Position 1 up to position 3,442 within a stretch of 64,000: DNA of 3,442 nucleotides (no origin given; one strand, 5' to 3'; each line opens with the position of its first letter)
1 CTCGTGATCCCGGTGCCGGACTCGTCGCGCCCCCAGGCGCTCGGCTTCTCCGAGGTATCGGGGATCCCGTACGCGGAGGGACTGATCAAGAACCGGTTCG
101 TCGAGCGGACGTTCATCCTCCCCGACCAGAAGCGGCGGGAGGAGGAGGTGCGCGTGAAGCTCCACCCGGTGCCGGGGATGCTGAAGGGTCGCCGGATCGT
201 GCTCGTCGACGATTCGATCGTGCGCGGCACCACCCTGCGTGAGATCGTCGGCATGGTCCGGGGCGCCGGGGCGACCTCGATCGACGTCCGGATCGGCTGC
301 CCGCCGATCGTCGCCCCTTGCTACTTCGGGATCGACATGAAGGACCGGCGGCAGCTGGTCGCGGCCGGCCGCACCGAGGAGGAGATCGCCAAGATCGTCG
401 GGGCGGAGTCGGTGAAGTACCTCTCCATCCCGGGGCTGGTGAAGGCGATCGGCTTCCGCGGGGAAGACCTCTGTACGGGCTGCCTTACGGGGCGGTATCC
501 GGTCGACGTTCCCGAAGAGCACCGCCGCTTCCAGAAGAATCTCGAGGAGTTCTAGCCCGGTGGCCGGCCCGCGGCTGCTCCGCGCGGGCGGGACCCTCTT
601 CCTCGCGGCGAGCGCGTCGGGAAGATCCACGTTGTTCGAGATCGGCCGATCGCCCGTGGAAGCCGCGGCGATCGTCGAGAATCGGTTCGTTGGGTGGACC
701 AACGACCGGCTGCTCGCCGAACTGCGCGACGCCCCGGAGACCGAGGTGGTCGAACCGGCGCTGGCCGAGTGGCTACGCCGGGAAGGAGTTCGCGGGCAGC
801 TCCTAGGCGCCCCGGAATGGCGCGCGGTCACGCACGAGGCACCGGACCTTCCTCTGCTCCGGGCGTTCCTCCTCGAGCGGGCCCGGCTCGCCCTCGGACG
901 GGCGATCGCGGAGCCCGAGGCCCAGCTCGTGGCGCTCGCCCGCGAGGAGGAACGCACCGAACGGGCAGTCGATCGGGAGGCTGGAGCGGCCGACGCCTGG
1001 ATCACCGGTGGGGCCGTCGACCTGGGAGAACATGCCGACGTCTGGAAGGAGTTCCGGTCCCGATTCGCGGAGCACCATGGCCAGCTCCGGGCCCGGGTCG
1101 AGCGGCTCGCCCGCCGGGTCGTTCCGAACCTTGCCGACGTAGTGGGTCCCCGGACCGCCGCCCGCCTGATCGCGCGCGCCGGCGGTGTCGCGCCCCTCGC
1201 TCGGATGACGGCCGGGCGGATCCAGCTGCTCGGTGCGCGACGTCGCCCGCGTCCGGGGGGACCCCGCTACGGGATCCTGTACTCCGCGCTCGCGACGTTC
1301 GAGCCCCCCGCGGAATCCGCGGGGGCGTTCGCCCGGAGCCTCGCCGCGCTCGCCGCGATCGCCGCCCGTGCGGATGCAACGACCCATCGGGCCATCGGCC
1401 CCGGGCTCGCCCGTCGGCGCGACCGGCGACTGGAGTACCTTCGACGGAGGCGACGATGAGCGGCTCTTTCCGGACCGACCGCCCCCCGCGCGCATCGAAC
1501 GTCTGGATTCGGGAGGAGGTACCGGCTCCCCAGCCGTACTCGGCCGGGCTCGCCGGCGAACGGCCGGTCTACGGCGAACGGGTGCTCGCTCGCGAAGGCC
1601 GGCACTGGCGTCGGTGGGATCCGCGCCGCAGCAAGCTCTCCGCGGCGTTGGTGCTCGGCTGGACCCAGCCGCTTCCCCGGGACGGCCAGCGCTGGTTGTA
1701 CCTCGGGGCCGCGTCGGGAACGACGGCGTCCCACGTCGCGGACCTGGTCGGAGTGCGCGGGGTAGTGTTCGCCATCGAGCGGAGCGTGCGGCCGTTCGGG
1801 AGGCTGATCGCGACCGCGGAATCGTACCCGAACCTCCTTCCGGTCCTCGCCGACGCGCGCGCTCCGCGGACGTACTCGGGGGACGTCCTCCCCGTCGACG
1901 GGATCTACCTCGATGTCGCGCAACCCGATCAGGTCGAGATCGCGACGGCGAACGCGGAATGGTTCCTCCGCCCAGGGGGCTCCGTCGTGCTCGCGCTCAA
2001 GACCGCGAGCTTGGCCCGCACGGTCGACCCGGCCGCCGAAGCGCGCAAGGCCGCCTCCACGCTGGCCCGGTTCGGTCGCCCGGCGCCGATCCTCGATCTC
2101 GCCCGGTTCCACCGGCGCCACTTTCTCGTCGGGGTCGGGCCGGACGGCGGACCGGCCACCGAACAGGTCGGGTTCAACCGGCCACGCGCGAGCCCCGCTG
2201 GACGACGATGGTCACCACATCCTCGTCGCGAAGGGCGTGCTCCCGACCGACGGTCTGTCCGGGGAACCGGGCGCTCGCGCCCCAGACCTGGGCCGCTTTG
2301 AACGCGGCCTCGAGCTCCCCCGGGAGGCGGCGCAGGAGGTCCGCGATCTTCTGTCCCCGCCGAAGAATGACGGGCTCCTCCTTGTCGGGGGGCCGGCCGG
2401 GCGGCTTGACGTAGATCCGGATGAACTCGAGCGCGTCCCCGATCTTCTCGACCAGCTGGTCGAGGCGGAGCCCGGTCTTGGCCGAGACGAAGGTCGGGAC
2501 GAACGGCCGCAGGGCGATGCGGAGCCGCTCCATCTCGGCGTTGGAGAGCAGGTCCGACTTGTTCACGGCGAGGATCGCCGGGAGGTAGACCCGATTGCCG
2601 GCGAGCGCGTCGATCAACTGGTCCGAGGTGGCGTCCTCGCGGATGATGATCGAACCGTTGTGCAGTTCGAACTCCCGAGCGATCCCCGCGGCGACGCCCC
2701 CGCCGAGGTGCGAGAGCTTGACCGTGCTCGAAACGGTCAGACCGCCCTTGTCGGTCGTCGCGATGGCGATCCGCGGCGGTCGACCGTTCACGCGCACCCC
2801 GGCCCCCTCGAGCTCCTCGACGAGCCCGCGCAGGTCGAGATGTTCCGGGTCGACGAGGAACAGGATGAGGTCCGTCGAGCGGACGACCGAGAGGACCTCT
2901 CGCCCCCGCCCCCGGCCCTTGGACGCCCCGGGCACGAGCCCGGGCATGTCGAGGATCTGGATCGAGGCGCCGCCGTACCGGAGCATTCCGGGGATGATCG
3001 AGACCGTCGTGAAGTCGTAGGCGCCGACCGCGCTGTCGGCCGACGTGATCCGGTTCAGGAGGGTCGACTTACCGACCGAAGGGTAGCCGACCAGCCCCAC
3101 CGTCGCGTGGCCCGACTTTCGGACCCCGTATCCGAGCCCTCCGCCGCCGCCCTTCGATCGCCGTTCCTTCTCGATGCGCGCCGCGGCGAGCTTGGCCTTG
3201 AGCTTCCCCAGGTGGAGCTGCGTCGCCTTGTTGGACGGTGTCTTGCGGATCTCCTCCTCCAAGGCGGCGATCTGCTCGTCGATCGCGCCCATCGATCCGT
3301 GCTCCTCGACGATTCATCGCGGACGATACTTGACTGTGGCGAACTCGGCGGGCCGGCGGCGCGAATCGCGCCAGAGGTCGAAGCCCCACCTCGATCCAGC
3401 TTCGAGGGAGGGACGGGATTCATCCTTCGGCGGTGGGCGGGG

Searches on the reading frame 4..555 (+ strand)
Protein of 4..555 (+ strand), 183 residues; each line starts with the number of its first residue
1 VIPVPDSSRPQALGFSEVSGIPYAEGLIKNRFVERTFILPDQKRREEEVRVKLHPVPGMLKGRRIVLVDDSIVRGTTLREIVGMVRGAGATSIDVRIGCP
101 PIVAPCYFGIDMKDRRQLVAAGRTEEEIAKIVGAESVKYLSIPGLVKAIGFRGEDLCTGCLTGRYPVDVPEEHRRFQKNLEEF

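Call 12: search_protein_families(library=pfam, proteins=[window:4-555:+], max_evalue=0.01)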
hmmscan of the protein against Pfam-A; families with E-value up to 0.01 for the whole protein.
window:4-555:+ (183 aa): 1 family
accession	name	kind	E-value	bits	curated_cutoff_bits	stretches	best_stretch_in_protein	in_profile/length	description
PF00156.33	Pribosyltran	-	2.7e-05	24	26.3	1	46-93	69-118/158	Phosphoribosyl transferase domain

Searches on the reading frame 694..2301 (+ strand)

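Call 12: search_protein_families(library=pfam, proteins=[window:694-2301:+], max_evalue=0.01)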
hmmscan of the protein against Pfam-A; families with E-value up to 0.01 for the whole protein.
window:694-2301:+ (535 aa): 2 families
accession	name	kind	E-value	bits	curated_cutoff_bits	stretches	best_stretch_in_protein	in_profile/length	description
PF01269.23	Fibrillarin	-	4.2e-52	177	27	1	283-479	24-221/227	Fibrillarin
PF01189.24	Methyltr_RsmB-F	-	0.002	18.3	27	1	328-408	6-87/199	16S rRNA methyltransferase RsmB/F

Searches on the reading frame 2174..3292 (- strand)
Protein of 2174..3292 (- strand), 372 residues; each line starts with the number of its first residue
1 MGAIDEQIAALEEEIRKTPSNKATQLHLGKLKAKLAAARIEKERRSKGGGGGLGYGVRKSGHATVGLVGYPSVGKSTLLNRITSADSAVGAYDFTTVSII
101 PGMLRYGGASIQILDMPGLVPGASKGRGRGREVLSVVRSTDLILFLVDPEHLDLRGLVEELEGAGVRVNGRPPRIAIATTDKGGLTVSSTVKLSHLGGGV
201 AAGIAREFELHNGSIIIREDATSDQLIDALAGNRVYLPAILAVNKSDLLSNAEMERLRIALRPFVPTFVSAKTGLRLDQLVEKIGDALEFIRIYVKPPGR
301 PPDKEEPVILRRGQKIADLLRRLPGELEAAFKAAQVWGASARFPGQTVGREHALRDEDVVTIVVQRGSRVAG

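Call 12: search_protein_families(library=pfam, proteins=[window:2174-3292:-], max_evalue=0.01)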
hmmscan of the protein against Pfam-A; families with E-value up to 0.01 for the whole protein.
window:2174-3292:- (372 aa): 7 families
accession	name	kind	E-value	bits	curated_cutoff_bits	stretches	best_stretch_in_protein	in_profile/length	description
PF16897.10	MMR_HSR1_Xtn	-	3.9e-25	88.3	35.2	1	182-289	1-105/106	C-terminal region of MMR_HSR1 domain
PF01926.29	MMR_HSR1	-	6.1e-23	81.5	21.9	1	64-164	1-99/113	50S ribosome-binding GTPase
PF02421.24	FeoB_N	-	1.8e-11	44.3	27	1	64-119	2-57/156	Ferrous iron transport protein B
PF02824.27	TGS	-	5e-11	42.9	22.2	1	291-363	1-59/60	TGS domain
PF00350.29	Dynamin_N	-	0.00046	20.7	27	0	65-87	1-23/168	Dynamin family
PF03193.22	RsgA_GTPase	-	0.00087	19.6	30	0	63-86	107-131/174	RsgA GTPase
PF03308.22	MeaB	-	0.007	15.8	23.1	0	59-109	29-79/273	Methylmalonyl Co-A mutase-associated GTPase MeaB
